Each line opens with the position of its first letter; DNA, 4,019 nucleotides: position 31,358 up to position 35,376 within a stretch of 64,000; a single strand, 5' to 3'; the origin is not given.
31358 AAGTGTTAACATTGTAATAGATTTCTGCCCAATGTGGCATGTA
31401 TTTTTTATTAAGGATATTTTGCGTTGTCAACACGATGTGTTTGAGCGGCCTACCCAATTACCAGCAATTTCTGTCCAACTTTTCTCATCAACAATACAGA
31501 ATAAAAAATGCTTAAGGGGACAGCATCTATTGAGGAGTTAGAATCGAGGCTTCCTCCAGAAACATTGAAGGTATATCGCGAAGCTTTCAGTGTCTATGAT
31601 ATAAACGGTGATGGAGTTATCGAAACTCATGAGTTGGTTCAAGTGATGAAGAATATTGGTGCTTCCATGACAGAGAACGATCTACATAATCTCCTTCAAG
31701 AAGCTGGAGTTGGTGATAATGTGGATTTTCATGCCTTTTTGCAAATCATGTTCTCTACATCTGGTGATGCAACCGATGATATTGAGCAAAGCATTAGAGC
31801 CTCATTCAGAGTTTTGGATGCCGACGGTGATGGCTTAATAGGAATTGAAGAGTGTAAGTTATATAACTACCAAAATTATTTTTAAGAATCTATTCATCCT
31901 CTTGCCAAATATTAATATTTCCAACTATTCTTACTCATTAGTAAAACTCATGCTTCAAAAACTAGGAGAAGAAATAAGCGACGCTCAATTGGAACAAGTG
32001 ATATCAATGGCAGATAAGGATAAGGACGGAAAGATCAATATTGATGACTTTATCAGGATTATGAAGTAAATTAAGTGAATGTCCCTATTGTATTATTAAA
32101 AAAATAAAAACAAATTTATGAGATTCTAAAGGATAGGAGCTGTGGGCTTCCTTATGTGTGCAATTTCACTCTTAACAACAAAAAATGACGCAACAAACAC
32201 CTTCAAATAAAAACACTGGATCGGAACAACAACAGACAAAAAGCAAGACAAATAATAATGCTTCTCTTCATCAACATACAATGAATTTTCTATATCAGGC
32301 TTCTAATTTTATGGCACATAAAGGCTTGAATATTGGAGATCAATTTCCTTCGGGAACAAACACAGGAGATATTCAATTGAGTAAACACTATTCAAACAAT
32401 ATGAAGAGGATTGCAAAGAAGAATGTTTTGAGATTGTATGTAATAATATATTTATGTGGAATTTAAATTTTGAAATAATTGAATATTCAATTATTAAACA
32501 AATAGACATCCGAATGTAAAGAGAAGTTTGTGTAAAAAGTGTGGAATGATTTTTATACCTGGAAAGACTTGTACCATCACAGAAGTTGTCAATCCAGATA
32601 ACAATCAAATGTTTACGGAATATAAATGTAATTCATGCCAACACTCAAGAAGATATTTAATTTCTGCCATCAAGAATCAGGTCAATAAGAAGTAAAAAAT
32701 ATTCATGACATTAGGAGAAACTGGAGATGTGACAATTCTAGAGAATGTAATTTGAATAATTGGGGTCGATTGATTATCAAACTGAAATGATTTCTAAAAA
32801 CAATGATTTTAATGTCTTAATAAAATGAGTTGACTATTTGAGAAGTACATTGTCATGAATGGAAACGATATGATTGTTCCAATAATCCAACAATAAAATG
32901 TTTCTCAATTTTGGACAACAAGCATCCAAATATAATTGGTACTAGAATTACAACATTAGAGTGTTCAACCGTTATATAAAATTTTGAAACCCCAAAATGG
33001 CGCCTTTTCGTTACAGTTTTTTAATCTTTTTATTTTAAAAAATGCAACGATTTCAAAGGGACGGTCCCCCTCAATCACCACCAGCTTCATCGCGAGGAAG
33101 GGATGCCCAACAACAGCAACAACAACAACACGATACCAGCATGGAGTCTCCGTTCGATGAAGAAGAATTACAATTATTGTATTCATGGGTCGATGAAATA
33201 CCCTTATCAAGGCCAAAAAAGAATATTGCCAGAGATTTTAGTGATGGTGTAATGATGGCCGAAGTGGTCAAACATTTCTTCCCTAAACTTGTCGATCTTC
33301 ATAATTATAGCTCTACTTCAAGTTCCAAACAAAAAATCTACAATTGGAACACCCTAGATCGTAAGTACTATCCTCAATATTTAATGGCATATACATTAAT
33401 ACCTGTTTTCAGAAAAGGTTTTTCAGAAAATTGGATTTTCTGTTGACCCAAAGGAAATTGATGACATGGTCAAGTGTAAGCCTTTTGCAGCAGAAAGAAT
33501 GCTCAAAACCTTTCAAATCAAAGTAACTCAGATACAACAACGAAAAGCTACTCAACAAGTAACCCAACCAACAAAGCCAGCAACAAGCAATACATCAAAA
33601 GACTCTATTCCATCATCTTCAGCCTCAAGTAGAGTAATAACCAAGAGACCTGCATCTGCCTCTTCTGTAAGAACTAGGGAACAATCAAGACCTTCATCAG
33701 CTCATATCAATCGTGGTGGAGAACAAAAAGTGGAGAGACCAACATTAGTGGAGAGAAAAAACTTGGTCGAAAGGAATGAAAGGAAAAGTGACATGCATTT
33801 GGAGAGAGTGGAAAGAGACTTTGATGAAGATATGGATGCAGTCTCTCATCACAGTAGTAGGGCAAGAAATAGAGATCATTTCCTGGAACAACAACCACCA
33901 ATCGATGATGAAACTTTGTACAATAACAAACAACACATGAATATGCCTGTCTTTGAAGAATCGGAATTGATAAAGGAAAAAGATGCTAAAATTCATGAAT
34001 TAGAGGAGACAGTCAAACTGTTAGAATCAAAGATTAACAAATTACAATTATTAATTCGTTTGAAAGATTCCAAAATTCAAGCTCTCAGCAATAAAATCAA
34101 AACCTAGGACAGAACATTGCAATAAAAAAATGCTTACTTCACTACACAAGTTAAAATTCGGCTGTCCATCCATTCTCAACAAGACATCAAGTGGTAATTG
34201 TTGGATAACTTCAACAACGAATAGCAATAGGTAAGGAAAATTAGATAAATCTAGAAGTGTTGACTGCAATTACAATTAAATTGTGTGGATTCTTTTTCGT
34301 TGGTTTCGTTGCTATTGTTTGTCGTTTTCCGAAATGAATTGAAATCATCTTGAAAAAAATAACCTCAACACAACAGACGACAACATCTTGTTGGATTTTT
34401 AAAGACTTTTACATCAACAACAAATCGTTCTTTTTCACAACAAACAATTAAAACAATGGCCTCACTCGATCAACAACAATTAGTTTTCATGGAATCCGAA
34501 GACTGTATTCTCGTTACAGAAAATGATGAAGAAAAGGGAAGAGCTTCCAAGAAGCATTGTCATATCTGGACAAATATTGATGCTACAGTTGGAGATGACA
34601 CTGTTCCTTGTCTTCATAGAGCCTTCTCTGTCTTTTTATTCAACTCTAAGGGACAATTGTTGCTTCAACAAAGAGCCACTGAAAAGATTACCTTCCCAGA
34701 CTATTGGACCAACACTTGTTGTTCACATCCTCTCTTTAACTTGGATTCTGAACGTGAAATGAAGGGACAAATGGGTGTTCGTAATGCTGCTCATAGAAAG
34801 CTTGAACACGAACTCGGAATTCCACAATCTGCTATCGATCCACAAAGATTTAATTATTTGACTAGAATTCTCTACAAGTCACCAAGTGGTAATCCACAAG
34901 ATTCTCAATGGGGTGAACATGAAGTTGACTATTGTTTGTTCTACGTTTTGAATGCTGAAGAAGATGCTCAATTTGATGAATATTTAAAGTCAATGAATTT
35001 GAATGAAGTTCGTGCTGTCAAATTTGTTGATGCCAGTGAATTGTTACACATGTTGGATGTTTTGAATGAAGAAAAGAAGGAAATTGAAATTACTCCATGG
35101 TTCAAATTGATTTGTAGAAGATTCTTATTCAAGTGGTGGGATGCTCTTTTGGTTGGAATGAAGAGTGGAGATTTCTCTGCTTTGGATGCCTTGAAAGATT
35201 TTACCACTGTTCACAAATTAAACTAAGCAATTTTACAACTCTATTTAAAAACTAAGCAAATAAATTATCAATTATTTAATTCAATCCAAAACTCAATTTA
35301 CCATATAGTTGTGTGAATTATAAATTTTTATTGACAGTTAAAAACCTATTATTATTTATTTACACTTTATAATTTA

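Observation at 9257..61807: Rare palindromic GGCGCC (E2F-like) element recurs six times, always intergenic, mostly just upstream of an ATG, including all three cilium genes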

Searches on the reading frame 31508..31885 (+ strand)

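Call 23: search_protein_families(library=pfam, proteins=[window:31508-31885:+], max_evalue=0.001)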
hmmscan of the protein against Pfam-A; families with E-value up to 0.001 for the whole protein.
window:31508-31885:+ (125 aa): 7 families
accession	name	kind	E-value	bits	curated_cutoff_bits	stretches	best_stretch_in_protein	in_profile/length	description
PF00036.39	EF-hand_1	-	7.4e-14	50.6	25.4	1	24-49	3-28/29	EF hand domain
PF13405.12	EF-hand_6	-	1e-12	47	25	1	23-51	2-30/30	EF-hand domain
PF13202.12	EF-hand_5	-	4.5e-11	42.1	25.9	1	25-47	3-25/25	EF hand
PF13499.12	EF-hand_7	-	2.6e-10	41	30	1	24-115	5-61/67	EF-hand domain pair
PF21008.3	AIF-1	-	9.4e-06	26.4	50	1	18-83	38-105/140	Allograft inflammatory factor 1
PF13833.12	EF-hand_8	-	0.00013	22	28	0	22-49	26-53/54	EF-hand domain pair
PF14658.12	EF-hand_9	-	0.00044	21.1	37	0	26-81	3-62/66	EF-hand domain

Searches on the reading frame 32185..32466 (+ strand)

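Call 23: search_protein_families(library=pfam, proteins=[window:32185-32466:+], max_evalue=0.001)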
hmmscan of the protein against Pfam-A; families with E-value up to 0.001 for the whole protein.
window:32185-32466:+ (93 aa): 1 family
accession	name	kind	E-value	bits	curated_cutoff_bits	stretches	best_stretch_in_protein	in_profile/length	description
PF04032.22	Rpr2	-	3.4e-05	24.5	29.3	1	33-84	2-39/90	RNAse P Rpr2/Rpp21/SNM1 subunit domain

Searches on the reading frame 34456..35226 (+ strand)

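Call 21: search_protein_families(library=pfam, proteins=[window:34456-35226:+], max_evalue=0.001)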
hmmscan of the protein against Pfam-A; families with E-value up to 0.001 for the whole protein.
window:34456-35226:+ (256 aa): 1 family
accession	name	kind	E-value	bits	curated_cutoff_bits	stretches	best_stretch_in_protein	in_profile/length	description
PF00293.34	NUDIX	-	5e-14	52.9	21.1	1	54-209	3-127/134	NUDIX domain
